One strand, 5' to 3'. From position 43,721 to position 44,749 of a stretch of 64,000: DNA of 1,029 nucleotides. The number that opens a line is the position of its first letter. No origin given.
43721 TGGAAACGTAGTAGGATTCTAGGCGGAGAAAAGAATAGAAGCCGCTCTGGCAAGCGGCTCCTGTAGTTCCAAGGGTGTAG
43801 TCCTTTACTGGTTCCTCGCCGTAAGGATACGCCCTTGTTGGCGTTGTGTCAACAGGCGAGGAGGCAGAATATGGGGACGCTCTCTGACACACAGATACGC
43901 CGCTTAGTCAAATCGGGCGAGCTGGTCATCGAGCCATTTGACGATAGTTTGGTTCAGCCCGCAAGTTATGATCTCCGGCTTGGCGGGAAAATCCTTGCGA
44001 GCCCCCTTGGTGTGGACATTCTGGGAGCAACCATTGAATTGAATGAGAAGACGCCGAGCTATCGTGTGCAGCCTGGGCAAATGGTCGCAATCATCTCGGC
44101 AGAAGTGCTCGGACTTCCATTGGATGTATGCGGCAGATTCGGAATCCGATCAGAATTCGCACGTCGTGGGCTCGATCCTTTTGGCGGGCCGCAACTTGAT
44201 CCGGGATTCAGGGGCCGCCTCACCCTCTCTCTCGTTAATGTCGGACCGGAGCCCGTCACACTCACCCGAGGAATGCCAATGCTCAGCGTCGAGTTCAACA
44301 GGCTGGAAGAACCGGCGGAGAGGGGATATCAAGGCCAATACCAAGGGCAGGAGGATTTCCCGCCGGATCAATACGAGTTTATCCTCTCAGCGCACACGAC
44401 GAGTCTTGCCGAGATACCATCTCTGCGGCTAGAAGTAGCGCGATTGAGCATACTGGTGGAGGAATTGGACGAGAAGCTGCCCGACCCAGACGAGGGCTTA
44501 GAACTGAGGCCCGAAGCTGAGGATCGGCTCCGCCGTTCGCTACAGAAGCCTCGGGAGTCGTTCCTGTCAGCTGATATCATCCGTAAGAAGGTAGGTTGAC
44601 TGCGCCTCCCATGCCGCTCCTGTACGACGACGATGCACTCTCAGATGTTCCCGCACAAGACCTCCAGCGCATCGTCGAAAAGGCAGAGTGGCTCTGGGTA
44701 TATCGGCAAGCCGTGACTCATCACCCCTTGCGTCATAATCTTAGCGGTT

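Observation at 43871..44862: Dcd-fold protein lacking the catalytic Glu, with an antitoxin-like tail, translationally coupled to a RelE/ParE-like toxin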

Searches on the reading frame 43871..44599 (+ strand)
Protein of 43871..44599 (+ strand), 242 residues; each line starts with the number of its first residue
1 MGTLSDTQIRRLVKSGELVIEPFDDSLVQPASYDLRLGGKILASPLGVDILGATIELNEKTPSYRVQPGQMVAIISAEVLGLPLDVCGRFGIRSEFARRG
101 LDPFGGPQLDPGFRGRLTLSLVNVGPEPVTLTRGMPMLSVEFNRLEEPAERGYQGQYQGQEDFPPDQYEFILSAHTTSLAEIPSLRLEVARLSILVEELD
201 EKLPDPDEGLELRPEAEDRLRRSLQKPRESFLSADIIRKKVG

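Call 3: search_protein_families(library=pfam, proteins=[window:43871-44599:+], max_evalue=0.1)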
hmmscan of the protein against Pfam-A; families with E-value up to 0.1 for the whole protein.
window:43871-44599:+ (242 aa): 2 families
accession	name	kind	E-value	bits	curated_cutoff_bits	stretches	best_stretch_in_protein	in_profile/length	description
PF22769.1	DCD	-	1.3e-22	81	27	1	4-144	2-152/153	dCTP deaminase-like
PF06559.16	DCD_N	-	0.00013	22.3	21.4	1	2-40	3-42/164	2'-deoxycytidine 5'-triphosphate deaminase (DCD) N-terminal domain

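Call 4: search_protein_families(library=padloc, proteins=[window:43871-44599:+], max_evalue=0.1)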
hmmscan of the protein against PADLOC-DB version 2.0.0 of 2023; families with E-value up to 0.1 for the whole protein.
window:43871-44599:+ (242 aa): 0 families

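Call 5: search_protein_families(library=ncbifam, proteins=[window:43871-44599:+], max_evalue=0.1)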
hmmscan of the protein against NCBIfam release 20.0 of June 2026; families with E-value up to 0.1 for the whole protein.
window:43871-44599:+ (242 aa): 4 families
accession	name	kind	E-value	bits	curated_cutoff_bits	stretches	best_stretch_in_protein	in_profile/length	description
TIGR02274.1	dCTP_deam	equivalog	4.3e-32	111.3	92.8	1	4-163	2-175/180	dCTP deaminase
NF002598.0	PRK02253.1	equivalog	4.8e-06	26.2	130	1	5-160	4-164/167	deoxyuridine 5'-triphosphate nucleotidohydrolase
NF005734.0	PRK07559.1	equivalog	0.00033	19.6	283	1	2-40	10-49/368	2'-deoxycytidine 5'-triphosphate deaminase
TIGR00576.1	dut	superfamily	0.056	13.2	102.55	1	61-138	30-109/143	dUTP diphosphatase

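Call 6: search_solved_structures(query=window:43871-44599:+, max_evalue=0.01, show_alignments=4)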
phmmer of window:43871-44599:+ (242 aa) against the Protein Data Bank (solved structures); distinct sequences matched with E-value up to 0.01: 35.
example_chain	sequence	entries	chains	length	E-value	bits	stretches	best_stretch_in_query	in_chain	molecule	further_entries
9ln0_A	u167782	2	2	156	4.2e-21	78.7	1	17-160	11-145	dCTP deaminase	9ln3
8y1w_A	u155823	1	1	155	4.8e-21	78.5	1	17-161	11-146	dCTP deaminase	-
2qxx_A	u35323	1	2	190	1.4e-17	67.2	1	4-166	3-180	Deoxycytidine triphosphate deaminase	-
4a6a_A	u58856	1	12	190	2.4e-17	66.4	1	4-166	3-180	DEOXYCYTIDINE TRIPHOSPHATE DEAMINASE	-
2qlp_A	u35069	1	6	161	7.3e-16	61.5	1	4-150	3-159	Deoxycytidine triphosphate deaminase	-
2hxd_A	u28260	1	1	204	5.6e-10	42.2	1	35-156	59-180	dCTP deaminase, dUMP-forming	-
3gf0_A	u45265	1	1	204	7.8e-10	41.8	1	35-156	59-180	dCTP deaminase, dUMP-forming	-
1ogh_A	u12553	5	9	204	7.8e-10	41.8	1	35-156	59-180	BIFUNCTIONAL DEAMINASE/DIPHOSPHATASE | dCTP deaminase, dUMP-forming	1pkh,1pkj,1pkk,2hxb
1xs4_A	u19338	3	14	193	1.5e-09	40.8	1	53-156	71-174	Deoxycytidine triphosphate deaminase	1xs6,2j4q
2j4h_A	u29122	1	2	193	2.1e-09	40.4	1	53-156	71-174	DEOXYCYTIDINE TRIPHOSPHATE DEAMINASE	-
2v9x_A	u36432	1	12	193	2.1e-09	40.4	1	53-156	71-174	DEOXYCYTIDINE TRIPHOSPHATE DEAMINASE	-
1xs1_A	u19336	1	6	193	2.1e-09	40.4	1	53-156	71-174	Deoxycytidine triphosphate deaminase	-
4xjc_A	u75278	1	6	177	8.2e-09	38.4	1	9-161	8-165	Deoxycytidine triphosphate deaminase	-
2yzj_A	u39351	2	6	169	1.5e-06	31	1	16-159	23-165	167aa long hypothetical dUTPase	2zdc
9w59_A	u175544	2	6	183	0.00013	24.7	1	2-160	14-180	Probable deoxyuridine 5'-triphosphate nucleotidohydrolase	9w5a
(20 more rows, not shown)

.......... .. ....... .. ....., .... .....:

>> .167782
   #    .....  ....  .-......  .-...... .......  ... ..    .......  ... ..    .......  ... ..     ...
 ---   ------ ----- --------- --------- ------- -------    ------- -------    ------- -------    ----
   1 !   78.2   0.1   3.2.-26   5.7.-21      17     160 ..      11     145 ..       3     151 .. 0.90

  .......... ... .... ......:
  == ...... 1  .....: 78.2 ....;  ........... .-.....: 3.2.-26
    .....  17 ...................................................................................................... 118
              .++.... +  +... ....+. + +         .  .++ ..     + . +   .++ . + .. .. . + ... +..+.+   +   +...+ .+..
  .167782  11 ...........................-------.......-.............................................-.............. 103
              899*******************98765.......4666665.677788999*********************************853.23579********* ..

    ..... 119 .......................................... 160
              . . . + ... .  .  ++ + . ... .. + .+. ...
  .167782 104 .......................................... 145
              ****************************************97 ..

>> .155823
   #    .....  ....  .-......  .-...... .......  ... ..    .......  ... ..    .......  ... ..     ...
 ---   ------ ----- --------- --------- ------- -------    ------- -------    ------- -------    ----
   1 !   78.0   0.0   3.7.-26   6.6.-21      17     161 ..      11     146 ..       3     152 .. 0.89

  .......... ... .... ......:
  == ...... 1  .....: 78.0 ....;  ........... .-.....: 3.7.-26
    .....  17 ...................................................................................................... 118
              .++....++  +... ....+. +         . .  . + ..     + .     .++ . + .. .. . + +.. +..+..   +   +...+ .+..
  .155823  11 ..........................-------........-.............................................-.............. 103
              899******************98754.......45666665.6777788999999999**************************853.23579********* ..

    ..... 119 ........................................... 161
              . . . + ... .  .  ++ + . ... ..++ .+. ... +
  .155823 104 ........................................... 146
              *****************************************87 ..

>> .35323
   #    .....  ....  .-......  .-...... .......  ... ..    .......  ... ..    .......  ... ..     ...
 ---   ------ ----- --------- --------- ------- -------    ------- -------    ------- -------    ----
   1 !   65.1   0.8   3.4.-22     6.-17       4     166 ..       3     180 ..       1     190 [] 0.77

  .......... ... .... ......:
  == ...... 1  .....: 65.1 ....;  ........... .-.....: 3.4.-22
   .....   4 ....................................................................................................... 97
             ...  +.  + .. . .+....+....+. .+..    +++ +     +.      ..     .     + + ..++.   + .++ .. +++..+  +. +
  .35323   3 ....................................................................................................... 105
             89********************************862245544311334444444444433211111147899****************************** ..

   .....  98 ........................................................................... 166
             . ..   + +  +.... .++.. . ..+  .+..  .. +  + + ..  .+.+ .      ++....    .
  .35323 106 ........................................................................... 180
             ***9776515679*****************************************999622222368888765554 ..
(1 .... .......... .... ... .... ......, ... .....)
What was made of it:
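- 43871..44350 (+): Dcd/dUTPase-fold domain (residues 1-160). The Ser120 codon TCT at 44228-44230 occupies the deaminase Glu position. Alignment to Mtb ITLELSN (call 6).
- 44309..44362 (+): C-terminal lid motif (residues 147-164, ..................). It aligns with the nucleotide-covering arm of Dcd and dUTPases. Aligned with P45 ............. (call 6).
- On dCTP deaminase (Dcd, EC 3.5.4.13): Ser120 aligns with the Glu of Mtb ITLELSN (call 6).
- Checked: Glu to Ser: phmmer aligns window LTLSLVN with Mtb ITLELSN (call 6).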

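Call 8: find_homologous_proteins(query=window:43871-44599:+, max_evalue=0.001)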
Query window:43871-44599:+ (242 aa): 423 proteins with E <= 0.001 among 1432 candidates; the best 120 are listed.
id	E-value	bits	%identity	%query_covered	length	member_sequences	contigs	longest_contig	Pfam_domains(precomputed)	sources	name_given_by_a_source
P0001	6.0e-152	522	100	100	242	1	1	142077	PF22769.2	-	-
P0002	4.5e-121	421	82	100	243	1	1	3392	PF22769.2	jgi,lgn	jgi:dCTP deaminase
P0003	1.0e-116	406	76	100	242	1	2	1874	PF22769.2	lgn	-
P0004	4.4e-116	404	76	100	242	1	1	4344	PF22769.2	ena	-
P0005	1.6e-113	396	76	100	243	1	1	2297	PF22769.2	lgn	-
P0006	8.1e-113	394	75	100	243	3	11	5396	PF22769.2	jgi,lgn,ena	jgi:dCTP deaminase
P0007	9.9e-111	387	73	100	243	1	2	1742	PF22769.2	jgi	jgi:dCTP deaminase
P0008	7.1e-109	381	73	100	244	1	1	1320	PF22769.2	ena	-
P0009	3.4e-106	372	71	100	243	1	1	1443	PF22769.2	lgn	-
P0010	4.0e-106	372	68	100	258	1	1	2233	PF22769.2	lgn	-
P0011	6.6e-106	371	72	100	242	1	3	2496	PF22769.2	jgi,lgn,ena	jgi:dCTP deaminase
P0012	1.2e-105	370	71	100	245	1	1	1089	PF22769.2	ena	-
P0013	1.3e-105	370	67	100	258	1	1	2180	PF22769.2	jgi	-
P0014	2.7e-105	369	71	100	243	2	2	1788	PF22769.2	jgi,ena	-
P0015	3.4e-105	369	71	100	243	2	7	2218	PF22769.2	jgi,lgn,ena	-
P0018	2.6e-103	363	71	100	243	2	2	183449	PF22769.2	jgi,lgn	-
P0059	5.7e-96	339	66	99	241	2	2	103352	PF22769.2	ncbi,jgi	-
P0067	3.9e-94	333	64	100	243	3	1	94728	PF22769.2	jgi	-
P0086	2.1e-91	324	62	100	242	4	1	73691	PF22769.2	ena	-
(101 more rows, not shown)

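Call 9: find_encoding_contigs(protein=P0018, flank=4000, max_places=3)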
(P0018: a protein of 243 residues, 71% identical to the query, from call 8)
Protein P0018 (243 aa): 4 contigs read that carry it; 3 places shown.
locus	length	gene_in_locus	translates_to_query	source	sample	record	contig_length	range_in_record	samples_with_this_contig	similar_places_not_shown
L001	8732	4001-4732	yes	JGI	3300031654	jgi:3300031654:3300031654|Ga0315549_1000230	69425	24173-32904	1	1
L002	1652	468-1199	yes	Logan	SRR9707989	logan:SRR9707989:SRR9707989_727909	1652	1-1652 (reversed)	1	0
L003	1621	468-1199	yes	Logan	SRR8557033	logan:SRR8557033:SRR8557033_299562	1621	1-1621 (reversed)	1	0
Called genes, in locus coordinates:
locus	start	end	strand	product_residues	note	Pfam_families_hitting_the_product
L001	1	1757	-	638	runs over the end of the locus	PF02518:HATPase_c, PF00204:DNA_gyraseB, PF01751:Toprim, PF00986:DNA_gyraseB_C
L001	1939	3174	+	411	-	PF07690:MFS_1, PF00083:Sugar_tr, PF07690:MFS_1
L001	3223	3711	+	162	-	PF01980:TrmO_N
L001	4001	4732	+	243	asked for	PF22769:DCD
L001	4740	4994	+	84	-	-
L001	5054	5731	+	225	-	PF00730:HhH-GPD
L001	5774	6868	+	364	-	PF01926:MMR_HSR1 (faint), PF06071:YchF-GTPase_C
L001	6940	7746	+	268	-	PF00378:ECH_1, PF16113:ECH_2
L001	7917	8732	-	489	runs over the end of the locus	PF01844:HNH (weak)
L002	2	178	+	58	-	?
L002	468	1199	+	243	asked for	PF22769:DCD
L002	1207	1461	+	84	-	-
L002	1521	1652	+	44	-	?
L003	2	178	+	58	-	?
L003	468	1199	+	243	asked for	PF22769:DCD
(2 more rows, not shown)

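Call 10: find_encoding_contigs(protein=P0059, flank=4000, max_places=3)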
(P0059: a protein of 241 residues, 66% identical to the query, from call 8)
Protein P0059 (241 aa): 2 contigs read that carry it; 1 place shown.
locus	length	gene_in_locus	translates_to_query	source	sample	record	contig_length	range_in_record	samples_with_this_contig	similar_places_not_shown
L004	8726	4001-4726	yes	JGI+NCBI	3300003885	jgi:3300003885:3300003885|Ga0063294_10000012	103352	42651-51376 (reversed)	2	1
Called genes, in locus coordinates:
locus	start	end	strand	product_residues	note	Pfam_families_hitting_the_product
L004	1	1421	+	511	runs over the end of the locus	PF00590:TP_methylase, PF02602:HEM4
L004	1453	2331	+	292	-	PF09754:PAC2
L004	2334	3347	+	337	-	PF00490:ALAD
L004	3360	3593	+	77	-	PF04362:Iron_traffic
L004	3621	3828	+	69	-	-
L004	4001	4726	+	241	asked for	PF22769:DCD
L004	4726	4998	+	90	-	-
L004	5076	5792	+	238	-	PF00702:Hydrolase, PF13419:HAD_2, PF13242:Hydrolase_like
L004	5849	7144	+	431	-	PF00202:Aminotran_3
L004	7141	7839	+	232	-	PF00300:His_Phos_1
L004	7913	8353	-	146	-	-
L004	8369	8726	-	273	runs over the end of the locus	PF13714:PEP_mutase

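Call 11: find_encoding_contigs(protein=P0067, flank=4000, max_places=3)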
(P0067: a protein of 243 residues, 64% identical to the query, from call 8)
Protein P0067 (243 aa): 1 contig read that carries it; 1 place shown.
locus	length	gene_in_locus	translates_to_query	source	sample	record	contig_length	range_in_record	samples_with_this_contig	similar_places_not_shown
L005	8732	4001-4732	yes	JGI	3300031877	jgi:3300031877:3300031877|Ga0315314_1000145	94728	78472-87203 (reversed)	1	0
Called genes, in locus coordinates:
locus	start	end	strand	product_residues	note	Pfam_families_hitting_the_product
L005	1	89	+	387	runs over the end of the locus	PF00155:Aminotran_1_2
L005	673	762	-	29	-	-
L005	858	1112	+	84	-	PF04945:YHS (weak)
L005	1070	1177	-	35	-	-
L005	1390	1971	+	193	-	PF13511:DUF4124, PF01464:SLT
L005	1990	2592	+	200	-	PF01066:CDP-OH_P_transf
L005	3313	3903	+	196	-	PF03781:FGE-sulfatase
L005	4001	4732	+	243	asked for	PF22769:DCD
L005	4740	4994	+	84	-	-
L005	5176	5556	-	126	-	-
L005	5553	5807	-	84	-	-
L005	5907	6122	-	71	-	-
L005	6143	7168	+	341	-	PF01545:Cation_efflux, PF16916:ZT_dimer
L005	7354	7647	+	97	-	PF01595:CNNM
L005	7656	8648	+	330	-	PF01595:CNNM, PF00571:CBS, PF03471:CorC_HlyC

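Call 12: find_encoding_contigs(protein=P0086, flank=4000, max_places=3)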
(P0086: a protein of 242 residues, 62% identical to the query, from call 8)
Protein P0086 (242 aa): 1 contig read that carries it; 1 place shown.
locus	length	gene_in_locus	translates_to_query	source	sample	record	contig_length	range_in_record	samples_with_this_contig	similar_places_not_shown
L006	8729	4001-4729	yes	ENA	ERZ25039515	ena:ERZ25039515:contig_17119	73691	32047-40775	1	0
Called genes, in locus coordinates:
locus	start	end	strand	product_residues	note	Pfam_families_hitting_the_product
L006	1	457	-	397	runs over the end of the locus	PF02771:Acyl-CoA_dh_N, PF02770:Acyl-CoA_dh_M, PF00441:Acyl-CoA_dh_1, PF08028:Acyl-CoA_dh_2 (weak)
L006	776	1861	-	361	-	PF02754:CCG (weak)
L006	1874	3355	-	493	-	PF01565:FAD_binding_4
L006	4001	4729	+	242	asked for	PF22769:DCD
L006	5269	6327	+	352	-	PF04313:HSDR_N (faint)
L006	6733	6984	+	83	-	-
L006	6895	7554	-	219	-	-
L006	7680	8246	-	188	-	-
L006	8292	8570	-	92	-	-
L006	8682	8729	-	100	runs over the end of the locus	-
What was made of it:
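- Flanking genes differ between loci (calls 9-12). Most loci lie among housekeeping genes rather than in defence islands (calls 9-12).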

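Call 19: find_related_loci(query=A1, collection=genome_contigs, flank=3000)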
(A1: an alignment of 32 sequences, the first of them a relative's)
Query A1 (242 aa) in genome_contigs; peptide patterns used: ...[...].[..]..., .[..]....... (x = any residue, [..] = any of these).
104 stretches matched a pattern; 43 encode a relative of the query (tblastn E <= 1e-3); 43 distinct loci.
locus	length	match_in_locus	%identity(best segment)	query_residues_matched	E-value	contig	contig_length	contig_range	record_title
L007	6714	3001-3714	66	1-240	9e-102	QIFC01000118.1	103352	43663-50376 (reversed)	MAG: Chloroflexi bacterium isolate SZUA-185 Ga0063294_10000012, whole genome shotgun sequence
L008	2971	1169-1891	62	1-241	7e-100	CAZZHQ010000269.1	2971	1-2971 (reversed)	MAG TPA_asm: uncultured Dehalococcoidales bacterium isolate SRP178699_co1_156 genome assembly, contig: NODE_54267_length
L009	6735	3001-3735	61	1-242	5e-94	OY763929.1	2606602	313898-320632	MAG: Dehalococcoidia bacterium isolate b8c59f79-82fb-4549-ad1a-ab6c7f2c8c82 genome assembly, chromosome: 1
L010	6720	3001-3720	63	1-240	1e-93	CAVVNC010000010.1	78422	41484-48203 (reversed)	MAG: uncultured delta proteobacterium isolate MFD03726.bin.2.24 genome assembly, contig: contig_17473, whole genome shot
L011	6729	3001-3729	60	1-240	1e-92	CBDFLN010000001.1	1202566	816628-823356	MAG: Dehalococcoidia bacterium isolate 003fc3b9-e64e-4308-b6bf-e309b32d3edc genome assembly, contig: contig_1, whole gen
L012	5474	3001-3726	59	1-242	7e-91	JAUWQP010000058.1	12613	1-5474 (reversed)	MAG: Chloroflexota bacterium isolate CSMAG_2505 CSMAG_2505_k141_68147_length_12613_cov_11.4233, whole genome shotgun seq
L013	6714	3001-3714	59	1-235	2e-89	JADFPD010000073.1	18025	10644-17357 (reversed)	MAG: Chloroflexota bacterium isolate B71T1B5 B71T1B5_NODE2897, whole genome shotgun sequence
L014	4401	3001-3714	59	1-239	1e-87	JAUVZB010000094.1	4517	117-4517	MAG: Dehalococcoidia bacterium isolate CSMAG_1257 CSMAG_1257_k141_859265_length_4517_cov_29.5825, whole genome shotgun s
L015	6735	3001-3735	55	1-242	1e-82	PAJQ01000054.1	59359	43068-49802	MAG: Chloroflexota bacterium isolate SAT91 152722, whole genome shotgun sequence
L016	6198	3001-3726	56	1-242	2e-81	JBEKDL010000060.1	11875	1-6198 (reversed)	MAG: Dehalococcoidales bacterium isolate SPRUCE 182 SPRUCE_182_60, whole genome shotgun sequence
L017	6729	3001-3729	55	1-242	7e-78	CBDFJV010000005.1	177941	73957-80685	MAG: Dehalococcoidia bacterium isolate eb1c3f79-3afa-4cb5-ba0e-5793d67ed66f genome assembly, contig: contig_5, whole gen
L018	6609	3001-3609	59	1-203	3e-74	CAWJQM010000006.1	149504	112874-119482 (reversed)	MAG: uncultured delta proteobacterium isolate MFD02979.bin.2.91 genome assembly, contig: contig_114441, whole genome sho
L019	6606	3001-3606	57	1-202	2e-74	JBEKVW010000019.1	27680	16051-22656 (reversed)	MAG: Dehalococcoidia bacterium isolate SPRUCE 613 SPRUCE_613_19, whole genome shotgun sequence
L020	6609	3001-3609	58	1-203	8e-73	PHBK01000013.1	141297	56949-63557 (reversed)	MAG: Deltaproteobacteria bacterium HGW-Deltaproteobacteria-12 bjp_ig2069_scaffold_194, whole genome shotgun sequence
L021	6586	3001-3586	68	26-228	2e-64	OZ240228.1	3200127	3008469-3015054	MAG: Dehalococcoidia bacterium isolate b56f2f09-7e5b-4802-a3f6-047262c577dd genome assembly, chromosome: 1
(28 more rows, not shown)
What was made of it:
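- The distribution is patchy and mobile-like, in varied contexts, with an IS element next to it in the window (calls 3, 9-12, 19).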

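Call 37: predict_structure(alignment_id=A2)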
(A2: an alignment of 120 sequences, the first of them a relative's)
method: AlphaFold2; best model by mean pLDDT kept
length: 242 residues; sequences in the alignment: 120
mean_pLDDT: 89.6   pTM: 0.73
mean pLDDT of the five models: 89.6, 89.1, 88.3, 87.6, 87.5
residues with pLDDT >= 90: 153; 70-90: 76; 50-70: 13; < 50: 0
segments of 3 or more residues with pLDDT < 50: none
pLDDT, mean of each block of 10 residues (from residue 1): 96 98 98 98 89 95 95 97 97 94 86 96 93 97 97 92 92 70 74 81 76 87 82 77 66
secondary structure, 60 per line:
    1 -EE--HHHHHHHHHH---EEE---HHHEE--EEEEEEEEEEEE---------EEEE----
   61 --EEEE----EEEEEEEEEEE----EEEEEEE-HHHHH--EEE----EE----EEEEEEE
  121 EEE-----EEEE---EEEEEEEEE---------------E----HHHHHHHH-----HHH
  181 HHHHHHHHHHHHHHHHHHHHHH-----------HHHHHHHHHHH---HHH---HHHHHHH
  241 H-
elements in order: H6-15 E19-21 E32-43 E53-56 E63-66 E71-81 E86-92 H94-98 E101-103 E114-123 E129-132 E136-144 H165-172 H178-202 H214-224 H234-241
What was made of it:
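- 44402..44476 (+): Long helix, predicted coiled coil (residues 178-202, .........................). AF2 helix 178-202 (call 37).
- Checked: Extension: helices at 165-172, 178-202, 214-224 and 234-241 (call 37).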
